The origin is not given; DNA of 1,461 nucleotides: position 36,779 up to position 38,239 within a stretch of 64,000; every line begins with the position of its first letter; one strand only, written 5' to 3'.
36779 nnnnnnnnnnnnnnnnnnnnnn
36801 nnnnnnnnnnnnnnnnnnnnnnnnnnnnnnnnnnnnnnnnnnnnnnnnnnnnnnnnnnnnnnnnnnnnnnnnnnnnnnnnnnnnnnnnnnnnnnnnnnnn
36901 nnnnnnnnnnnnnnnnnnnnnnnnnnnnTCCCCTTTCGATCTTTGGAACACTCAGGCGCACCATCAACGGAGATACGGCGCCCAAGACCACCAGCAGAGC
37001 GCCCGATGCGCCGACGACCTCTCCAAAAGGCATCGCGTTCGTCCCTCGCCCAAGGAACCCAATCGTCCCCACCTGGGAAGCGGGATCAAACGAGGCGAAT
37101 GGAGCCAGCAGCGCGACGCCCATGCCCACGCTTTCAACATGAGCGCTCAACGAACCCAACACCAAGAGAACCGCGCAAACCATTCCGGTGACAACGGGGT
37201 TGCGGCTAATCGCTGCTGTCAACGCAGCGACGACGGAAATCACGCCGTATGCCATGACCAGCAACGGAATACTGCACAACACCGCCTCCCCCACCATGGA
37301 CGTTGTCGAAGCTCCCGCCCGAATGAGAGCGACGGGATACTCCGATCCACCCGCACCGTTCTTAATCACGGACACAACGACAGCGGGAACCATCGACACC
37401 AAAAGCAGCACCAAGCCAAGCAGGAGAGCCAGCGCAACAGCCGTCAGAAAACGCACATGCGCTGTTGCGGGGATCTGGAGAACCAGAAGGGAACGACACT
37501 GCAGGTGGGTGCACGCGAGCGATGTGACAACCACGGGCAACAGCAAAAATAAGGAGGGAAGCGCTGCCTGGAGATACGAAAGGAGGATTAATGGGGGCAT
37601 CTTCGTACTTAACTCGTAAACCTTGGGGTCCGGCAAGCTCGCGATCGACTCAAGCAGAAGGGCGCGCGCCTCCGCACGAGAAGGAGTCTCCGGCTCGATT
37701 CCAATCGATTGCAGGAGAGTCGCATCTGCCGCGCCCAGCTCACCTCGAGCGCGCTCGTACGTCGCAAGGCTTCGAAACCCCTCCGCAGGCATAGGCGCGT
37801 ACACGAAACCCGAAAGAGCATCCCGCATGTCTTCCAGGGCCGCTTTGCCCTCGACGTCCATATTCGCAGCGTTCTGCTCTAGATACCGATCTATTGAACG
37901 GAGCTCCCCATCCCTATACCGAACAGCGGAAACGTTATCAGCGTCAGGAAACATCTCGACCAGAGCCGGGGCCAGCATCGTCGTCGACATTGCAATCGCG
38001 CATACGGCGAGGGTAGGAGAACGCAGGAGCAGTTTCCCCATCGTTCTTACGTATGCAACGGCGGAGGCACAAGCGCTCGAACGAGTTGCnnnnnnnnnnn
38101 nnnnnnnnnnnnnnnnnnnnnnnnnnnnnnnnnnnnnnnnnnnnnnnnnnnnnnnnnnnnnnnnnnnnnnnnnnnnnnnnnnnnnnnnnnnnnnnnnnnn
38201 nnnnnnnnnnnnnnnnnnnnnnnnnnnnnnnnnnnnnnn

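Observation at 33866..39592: Two tandem modules of small secreted Tyr/Gly-rich protein plus very large polytopic membrane protein plus ABC ATPase, the architecture of lactococcin-972-type bacteriocin loci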

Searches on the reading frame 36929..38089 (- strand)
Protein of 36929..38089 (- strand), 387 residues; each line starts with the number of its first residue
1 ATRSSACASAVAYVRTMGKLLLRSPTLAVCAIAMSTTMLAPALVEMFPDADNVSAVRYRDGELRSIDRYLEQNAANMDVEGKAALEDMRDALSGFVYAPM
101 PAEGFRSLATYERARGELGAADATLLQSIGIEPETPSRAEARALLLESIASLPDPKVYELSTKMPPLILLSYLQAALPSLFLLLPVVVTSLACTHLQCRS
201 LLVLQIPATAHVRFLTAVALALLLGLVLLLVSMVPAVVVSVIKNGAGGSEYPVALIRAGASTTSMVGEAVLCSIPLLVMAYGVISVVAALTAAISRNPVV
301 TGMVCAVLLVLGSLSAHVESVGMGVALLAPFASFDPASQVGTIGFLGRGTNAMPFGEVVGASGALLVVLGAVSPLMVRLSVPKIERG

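Call 33: search_protein_representatives(alignment_id=A2)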
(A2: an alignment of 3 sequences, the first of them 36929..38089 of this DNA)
Query: 3 sequences, 376 profile positions. Proteins with E-value up to 0.001 (for the whole library): 204; up to 1e-10: 130; up to 1e-30: 26. The best 150 are listed.
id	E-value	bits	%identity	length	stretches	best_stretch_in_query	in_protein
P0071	1.1e-275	929.6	-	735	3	2-372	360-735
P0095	6.3e-161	552.0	-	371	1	10-372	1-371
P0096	3.9e-129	447.3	-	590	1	6-376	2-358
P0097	1.7e-118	412.3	-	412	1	6-305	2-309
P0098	9.4e-115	400.0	-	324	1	6-284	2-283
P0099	8.3e-83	294.9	-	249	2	2-120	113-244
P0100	1.9e-66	241.1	-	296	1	161-328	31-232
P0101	1.0e-60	222.2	-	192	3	246-372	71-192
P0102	1.8e-60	221.4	-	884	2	4-362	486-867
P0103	1.9e-60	221.3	-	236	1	6-168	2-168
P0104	5.0e-60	219.9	-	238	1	226-374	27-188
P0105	2.3e-58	214.4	-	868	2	5-355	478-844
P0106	1.6e-57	211.6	-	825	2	6-366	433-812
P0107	4.9e-51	190.3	-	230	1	6-153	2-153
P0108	1.1e-50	189.2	-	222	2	97-213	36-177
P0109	2.7e-50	187.9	-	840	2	5-362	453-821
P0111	2.6e-41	158.3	-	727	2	7-354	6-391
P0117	1.5e-32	129.4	-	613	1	3-333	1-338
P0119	8.9e-31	123.6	-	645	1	4-357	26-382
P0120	2.1e-30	122.4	-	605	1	6-332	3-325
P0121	5.6e-30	121.0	-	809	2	5-356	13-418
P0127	3.0e-26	108.7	-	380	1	10-362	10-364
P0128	3.8e-26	108.4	-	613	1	3-352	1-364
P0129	8.2e-25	104.0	-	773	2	5-362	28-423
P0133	1.4e-23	100.0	-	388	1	3-353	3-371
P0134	1.4e-23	99.9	-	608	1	6-357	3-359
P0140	4.4e-21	91.7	-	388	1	6-370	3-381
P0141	5.1e-21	91.5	-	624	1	6-330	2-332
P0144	1.1e-20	90.4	-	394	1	1-364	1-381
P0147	5.3e-20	88.2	-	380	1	6-364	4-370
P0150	9.3e-20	87.4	-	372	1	5-354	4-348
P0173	1.9e-16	76.5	-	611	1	5-362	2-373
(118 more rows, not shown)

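Call 35: search_protein_families(library=pfam, proteins=[P0102, P0105, P0109, P0111, P0117, P0119, P0121, P0128, P0134, P0141], max_evalue=0.1)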
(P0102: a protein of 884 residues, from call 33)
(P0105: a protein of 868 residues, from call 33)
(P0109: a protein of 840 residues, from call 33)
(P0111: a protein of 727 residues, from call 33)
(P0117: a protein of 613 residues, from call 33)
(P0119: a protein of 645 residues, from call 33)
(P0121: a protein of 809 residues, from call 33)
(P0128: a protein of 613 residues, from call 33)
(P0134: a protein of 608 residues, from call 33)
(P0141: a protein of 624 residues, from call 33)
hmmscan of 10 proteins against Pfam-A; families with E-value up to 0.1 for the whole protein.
P0102 (884 aa): 0 families

P0105 (868 aa): 0 families

P0109 (840 aa): 0 families

P0111 (727 aa): 0 families

P0117 (613 aa): 4 families
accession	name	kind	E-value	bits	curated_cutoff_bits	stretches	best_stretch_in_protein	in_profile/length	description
PF00005.33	ABC_tran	-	1.4e-19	71.5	25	1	403-539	6-137/137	ABC transporter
PF13304.12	AAA_21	-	9.6e-07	29.6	27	1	494-545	221-275/304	AAA domain, putative AbiEii toxin, Type IV TA system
PF13401.12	AAA_22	-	0.019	15.7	27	1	413-481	10-75/130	AAA domain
PF00004.35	AAA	-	0.083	13.8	21.2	0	413-449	3-35/131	ATPase family associated with various cellular activities (AAA)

P0119 (645 aa): 4 families
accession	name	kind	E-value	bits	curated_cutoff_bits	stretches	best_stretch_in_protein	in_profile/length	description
PF00005.33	ABC_tran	-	8.5e-19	69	25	1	428-564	6-137/137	ABC transporter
PF13304.12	AAA_21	-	6.7e-08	33.4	27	1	505-593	202-298/304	AAA domain, putative AbiEii toxin, Type IV TA system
PF02463.25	SMC_N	-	0.011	15.6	40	0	435-453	26-44/220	RecF/RecN/SMC N terminal domain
PF13604.12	AAA_30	-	0.097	12.8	27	0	431-460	16-45/191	AAA domain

P0121 (809 aa): 0 families

P0128 (613 aa): 3 families
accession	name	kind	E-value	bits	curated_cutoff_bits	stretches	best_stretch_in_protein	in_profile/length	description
PF00005.33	ABC_tran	-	2e-16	61.3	25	1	406-542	5-137/137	ABC transporter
PF13304.12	AAA_21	-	1.6e-07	32.1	27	1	513-571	237-298/304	AAA domain, putative AbiEii toxin, Type IV TA system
PF02463.25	SMC_N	-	0.0028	17.6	40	0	513-562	136-189/220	RecF/RecN/SMC N terminal domain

P0134 (608 aa): 3 families
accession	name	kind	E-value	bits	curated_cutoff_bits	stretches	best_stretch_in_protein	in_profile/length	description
PF00005.33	ABC_tran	-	4.9e-16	60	25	1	402-539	4-137/137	ABC transporter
PF13304.12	AAA_21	-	4.7e-07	30.6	27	1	494-573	221-303/304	AAA domain, putative AbiEii toxin, Type IV TA system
PF02463.25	SMC_N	-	0.0014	18.6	40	1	514-583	140-211/220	RecF/RecN/SMC N terminal domain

P0141 (624 aa): 5 families
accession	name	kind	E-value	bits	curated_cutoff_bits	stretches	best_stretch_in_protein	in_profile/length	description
PF00005.33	ABC_tran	-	2.1e-21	77.4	25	1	398-537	2-137/137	ABC transporter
PF13304.12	AAA_21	-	4.1e-07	30.8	27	1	503-548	232-280/304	AAA domain, putative AbiEii toxin, Type IV TA system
PF02463.25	SMC_N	-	0.00016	21.6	40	1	509-566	137-200/220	RecF/RecN/SMC N terminal domain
PF15875.10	DUF4731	-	0.047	14.4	27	0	341-367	41-67/75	Domain of unknown function (DUF4731)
PF13476.12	AAA_23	-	0.048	14.7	27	1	412-427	24-39/201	AAA domain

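Call 51: find_related_loci(query=A9, collection=metagenome_contigs, flank=5000)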
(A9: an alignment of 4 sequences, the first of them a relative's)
Query A9 (868 aa) in metagenome_contigs; peptide patterns used: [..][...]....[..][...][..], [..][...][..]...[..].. (x = any residue, [..] = any of these).
600 stretches matched a pattern (row limit reached: there are more); 8 encode a relative of the query (tblastn E <= 1e-3); 7 distinct loci.
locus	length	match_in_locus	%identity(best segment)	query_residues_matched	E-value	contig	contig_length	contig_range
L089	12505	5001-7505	43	1-854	2e-150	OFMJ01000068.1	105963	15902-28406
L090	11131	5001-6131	56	476-854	4e-103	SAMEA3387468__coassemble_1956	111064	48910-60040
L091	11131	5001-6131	56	476-854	2e-99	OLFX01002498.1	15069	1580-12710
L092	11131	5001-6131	55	476-854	6e-99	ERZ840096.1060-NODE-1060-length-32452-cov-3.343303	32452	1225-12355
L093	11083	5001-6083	56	476-839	8e-98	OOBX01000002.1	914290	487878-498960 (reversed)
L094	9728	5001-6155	36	1-382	2e-51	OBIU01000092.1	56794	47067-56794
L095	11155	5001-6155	34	1-381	3e-45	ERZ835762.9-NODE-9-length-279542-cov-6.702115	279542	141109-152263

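Call 56: search_protein_families(library=pfam, proteins=[L089:8439-9341:+, L090:7100-7987:+, L094:8724-9653:+], max_evalue=1)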
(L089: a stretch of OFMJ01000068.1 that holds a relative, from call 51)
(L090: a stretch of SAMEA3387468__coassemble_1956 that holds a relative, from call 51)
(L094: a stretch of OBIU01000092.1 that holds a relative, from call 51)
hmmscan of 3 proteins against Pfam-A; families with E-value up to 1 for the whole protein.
L089:8439-9341:+ (300 aa): 0 families

L090:7100-7987:+ (295 aa): 1 family
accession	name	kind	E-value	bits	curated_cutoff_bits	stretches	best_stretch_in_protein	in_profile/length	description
PF11611.13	DUF4352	-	0.23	12.2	25.9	1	131-173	15-57/122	Domain of unknown function (DUF4352)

L094:8724-9653:+ (309 aa): 0 families

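Call 82: find_encoding_contigs(protein=P0133, flank=5000, max_places=3)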
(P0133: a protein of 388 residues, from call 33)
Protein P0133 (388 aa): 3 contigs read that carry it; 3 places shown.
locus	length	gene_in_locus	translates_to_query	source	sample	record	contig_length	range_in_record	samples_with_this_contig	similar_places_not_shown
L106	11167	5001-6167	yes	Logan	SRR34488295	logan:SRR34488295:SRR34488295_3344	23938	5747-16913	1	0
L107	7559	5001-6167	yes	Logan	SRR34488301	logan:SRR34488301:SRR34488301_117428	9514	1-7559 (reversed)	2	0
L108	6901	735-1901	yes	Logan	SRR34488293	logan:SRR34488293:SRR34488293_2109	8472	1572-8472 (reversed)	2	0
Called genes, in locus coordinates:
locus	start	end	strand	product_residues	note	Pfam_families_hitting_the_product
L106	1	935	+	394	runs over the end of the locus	PF13458:Peripla_BP_6, PF01094:ANF_receptor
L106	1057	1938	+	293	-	PF02653:BPD_transp_2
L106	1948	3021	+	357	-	PF02653:BPD_transp_2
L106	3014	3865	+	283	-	PF00005:ABC_tran, PF13304:AAA_21 (faint), PF12399:BCA_ABC_TP_C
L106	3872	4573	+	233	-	PF00005:ABC_tran, PF13304:AAA_21 (faint)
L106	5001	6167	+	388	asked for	-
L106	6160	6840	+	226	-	PF00005:ABC_tran, PF13304:AAA_21 (faint)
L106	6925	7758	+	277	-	PF03932:CutC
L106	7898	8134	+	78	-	-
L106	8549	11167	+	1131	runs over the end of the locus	PF01368:DHH, PF02272:DHHA1, PF17768:RecJ_OB, PF00270:DEAD, PF04851:ResIII, PF00271:Helicase_C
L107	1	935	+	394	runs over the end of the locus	PF13458:Peripla_BP_6, PF01094:ANF_receptor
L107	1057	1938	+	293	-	PF02653:BPD_transp_2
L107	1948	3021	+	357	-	PF02653:BPD_transp_2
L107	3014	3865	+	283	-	PF00005:ABC_tran, PF13304:AAA_21 (faint), PF12399:BCA_ABC_TP_C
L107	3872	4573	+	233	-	PF00005:ABC_tran, PF13304:AAA_21 (faint)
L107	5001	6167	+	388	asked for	-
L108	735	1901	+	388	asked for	-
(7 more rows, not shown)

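Call 83: find_encoding_contigs(protein=P0127, flank=5000, max_places=3)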
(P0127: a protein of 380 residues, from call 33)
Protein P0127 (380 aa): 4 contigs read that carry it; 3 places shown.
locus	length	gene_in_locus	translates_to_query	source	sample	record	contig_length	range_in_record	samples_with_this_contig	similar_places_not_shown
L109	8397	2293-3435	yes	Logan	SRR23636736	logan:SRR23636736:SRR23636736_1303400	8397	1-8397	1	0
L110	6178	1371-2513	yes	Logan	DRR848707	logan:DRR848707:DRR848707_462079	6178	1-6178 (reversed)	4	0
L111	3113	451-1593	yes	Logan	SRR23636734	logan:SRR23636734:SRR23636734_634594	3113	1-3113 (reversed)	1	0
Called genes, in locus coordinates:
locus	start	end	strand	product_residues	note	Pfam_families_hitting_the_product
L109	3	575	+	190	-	?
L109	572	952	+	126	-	PF07892:DUF1667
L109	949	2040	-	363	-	PF01321:Creatinase_N (weak), PF00557:Peptidase_M24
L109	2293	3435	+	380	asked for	-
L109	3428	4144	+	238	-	PF00005:ABC_tran, PF13304:AAA_21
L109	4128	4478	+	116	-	-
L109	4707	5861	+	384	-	PF03330:DPBB_1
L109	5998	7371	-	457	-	PF08245:Mur_ligase_M, PF02875:Mur_ligase_C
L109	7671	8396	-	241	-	?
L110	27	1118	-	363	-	PF01321:Creatinase_N (weak), PF00557:Peptidase_M24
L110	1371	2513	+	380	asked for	-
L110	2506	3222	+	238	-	PF00005:ABC_tran, PF13304:AAA_21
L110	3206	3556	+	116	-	-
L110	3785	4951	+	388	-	PF03330:DPBB_1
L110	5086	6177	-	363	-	?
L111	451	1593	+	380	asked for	-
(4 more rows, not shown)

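Call 86: find_encoding_contigs(protein=P0144, flank=4000, max_places=2)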
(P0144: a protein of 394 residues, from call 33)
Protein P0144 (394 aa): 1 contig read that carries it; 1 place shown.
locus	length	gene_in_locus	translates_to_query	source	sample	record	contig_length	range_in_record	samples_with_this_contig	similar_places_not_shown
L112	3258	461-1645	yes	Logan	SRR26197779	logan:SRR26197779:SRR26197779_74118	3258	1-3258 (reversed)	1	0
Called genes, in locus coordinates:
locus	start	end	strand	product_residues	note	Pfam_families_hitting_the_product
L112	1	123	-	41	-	?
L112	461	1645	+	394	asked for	-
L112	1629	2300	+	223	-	PF00005:ABC_tran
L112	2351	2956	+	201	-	-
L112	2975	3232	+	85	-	PF13443:HTH_26, PF01381:HTH_3 (weak)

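Call 87: find_encoding_contigs(protein=P0128, flank=4000, max_places=2)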
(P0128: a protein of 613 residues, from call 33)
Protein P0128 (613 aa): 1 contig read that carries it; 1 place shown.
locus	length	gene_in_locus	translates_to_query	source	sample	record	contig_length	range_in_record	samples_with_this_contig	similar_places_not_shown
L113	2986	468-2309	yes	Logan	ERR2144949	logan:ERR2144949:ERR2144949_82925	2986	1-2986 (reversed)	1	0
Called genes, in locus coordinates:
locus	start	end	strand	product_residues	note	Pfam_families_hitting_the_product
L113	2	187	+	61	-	?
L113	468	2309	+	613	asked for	PF00005:ABC_tran, PF13304:AAA_21 (weak)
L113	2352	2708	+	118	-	-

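Call 94: list_cluster_members(proteins=[P0120, P0134, P0141, P0140, P0147, P0150, P0111, P0121, P0129, P0173])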
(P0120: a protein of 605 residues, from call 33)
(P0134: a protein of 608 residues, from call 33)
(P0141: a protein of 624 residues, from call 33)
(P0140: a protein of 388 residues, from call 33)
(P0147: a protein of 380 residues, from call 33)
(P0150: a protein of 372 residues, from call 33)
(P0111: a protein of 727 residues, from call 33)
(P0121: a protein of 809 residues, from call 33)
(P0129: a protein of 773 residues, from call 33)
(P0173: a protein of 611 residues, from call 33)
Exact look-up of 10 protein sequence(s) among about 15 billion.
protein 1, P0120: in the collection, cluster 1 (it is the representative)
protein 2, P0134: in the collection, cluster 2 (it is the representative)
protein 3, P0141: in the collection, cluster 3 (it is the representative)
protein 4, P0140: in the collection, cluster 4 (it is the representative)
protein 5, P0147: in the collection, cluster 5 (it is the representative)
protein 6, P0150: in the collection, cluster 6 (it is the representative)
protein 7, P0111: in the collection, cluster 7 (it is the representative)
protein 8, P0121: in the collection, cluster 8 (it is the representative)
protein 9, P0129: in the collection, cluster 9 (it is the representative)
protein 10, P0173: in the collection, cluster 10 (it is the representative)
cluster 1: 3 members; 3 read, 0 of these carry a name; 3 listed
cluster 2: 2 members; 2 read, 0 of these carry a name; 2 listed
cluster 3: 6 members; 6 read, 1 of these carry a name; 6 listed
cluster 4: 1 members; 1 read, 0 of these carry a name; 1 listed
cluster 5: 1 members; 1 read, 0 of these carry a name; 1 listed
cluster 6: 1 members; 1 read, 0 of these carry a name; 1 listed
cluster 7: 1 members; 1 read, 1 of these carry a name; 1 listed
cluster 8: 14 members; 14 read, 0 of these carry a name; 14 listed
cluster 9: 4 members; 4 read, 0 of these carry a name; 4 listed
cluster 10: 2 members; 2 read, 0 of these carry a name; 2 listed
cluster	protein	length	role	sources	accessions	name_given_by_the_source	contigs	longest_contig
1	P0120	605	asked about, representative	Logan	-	-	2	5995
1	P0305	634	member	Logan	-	-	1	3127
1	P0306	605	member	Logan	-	-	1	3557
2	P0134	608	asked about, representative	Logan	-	-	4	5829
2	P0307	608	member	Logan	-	-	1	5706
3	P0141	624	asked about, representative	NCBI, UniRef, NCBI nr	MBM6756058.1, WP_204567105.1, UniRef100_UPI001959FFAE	ABC transporter ATP-binding protein [Collinsella tanakaei] | ATP-binding cassette domain-containing protein n=1 Tax=Collinsella tanakaei TaxID=626935 ...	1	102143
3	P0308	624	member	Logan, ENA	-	-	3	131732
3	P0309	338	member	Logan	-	-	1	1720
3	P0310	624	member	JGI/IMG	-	-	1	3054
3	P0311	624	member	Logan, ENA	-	-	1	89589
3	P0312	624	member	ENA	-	-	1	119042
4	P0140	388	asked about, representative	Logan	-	-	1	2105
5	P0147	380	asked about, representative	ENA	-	-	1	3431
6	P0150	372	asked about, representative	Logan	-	-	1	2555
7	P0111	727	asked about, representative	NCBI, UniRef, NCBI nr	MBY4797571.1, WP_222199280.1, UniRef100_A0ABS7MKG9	hypothetical protein K6V98_04280 [Collinsella sp. AGMB00827] | ABC transporter permease n=1 Tax=Collinsella ureilytica TaxID=2869515 ... | hypothetical protein [Collinsella urealyticum]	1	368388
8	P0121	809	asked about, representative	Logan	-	-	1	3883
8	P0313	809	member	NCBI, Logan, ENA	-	-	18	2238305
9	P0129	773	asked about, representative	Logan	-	-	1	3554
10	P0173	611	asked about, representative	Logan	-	-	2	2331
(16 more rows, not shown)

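Call 95: find_encoding_contigs(protein=P0141, flank=4000, max_places=2)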
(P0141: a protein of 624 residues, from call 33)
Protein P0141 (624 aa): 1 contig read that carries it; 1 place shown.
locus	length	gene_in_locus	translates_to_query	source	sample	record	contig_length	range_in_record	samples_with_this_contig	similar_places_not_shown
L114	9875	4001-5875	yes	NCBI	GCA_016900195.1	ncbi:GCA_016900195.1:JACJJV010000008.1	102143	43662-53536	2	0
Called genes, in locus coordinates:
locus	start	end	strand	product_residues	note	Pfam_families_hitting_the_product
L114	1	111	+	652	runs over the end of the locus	PF00664:ABC_membrane, PF00005:ABC_tran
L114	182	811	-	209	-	PF00009:GTP_EFTU (faint), PF03193:RsgA_GTPase (faint), PF01926:MMR_HSR1, PF02421:FeoB_N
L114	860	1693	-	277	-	PF01048:PNP_UDP_1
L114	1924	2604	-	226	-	PF07853:DUF1648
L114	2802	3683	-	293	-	PF00288:GHMP_kinases_N, PF08544:GHMP_kinases_C (weak)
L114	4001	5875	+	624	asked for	PF00005:ABC_tran, PF13304:AAA_21 (faint)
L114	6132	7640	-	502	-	PF14821:Thr_synth_N, PF00291:PALP, PF24857:THR4_C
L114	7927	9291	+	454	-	PF00696:AA_kinase, PF01842:ACT (weak), PF22468:ACT_9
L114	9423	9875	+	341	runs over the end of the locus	PF01118:Semialdhyde_dh, PF02774:Semialdhyde_dhC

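Call 96: find_encoding_contigs(protein=P0111, flank=4000, max_places=2)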
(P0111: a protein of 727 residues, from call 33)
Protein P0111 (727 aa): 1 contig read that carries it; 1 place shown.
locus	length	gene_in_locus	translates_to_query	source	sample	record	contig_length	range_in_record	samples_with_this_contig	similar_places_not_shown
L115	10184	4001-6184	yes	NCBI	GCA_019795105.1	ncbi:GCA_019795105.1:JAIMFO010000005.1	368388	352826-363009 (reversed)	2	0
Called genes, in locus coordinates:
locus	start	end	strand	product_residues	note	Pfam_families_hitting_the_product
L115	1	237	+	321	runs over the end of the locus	PF02588:YitT_membrane, PF10035:DUF2179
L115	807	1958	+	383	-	PF01497:Peripla_BP_2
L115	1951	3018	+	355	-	PF01032:FecCD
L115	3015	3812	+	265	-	PF00005:ABC_tran, PF02463:SMC_N (weak), PF13304:AAA_21 (faint)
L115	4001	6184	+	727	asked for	-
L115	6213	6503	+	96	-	-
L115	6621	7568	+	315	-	PF04204:HTS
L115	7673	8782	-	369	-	PF02424:ApbE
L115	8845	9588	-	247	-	PF07456:Hpre_diP_synt_I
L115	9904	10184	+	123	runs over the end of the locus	PF00462:Glutaredoxin (weak), PF03960:ArsC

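Call 97: find_encoding_contigs(protein=P0313, flank=4000, max_places=2)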
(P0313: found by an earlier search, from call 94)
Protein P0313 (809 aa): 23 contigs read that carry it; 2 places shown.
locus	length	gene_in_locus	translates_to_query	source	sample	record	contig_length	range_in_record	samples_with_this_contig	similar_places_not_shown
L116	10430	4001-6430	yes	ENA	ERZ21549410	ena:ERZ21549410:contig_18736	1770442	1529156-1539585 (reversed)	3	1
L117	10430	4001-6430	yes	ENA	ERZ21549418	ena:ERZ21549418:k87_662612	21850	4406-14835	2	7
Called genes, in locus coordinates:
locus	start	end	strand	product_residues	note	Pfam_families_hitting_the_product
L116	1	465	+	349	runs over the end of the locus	PF03601:Cons_hypoth698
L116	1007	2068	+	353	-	PF01381:HTH_3, PF12844:HTH_19, PF13443:HTH_26, PF13560:HTH_31 (weak)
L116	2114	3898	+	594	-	-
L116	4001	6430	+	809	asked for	-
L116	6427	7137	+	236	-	PF00005:ABC_tran, PF13304:AAA_21 (weak)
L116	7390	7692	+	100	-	-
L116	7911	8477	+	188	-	PF12802:MarR_2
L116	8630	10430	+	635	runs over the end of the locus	PF00664:ABC_membrane, PF00005:ABC_tran, PF02463:SMC_N (faint)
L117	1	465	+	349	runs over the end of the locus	PF03601:Cons_hypoth698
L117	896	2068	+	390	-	PF01381:HTH_3, PF12844:HTH_19, PF13443:HTH_26, PF13560:HTH_31 (weak)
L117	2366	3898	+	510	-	-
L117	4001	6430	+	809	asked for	-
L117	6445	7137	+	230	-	PF00005:ABC_tran, PF13304:AAA_21 (weak)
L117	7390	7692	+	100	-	-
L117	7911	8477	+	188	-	PF12802:MarR_2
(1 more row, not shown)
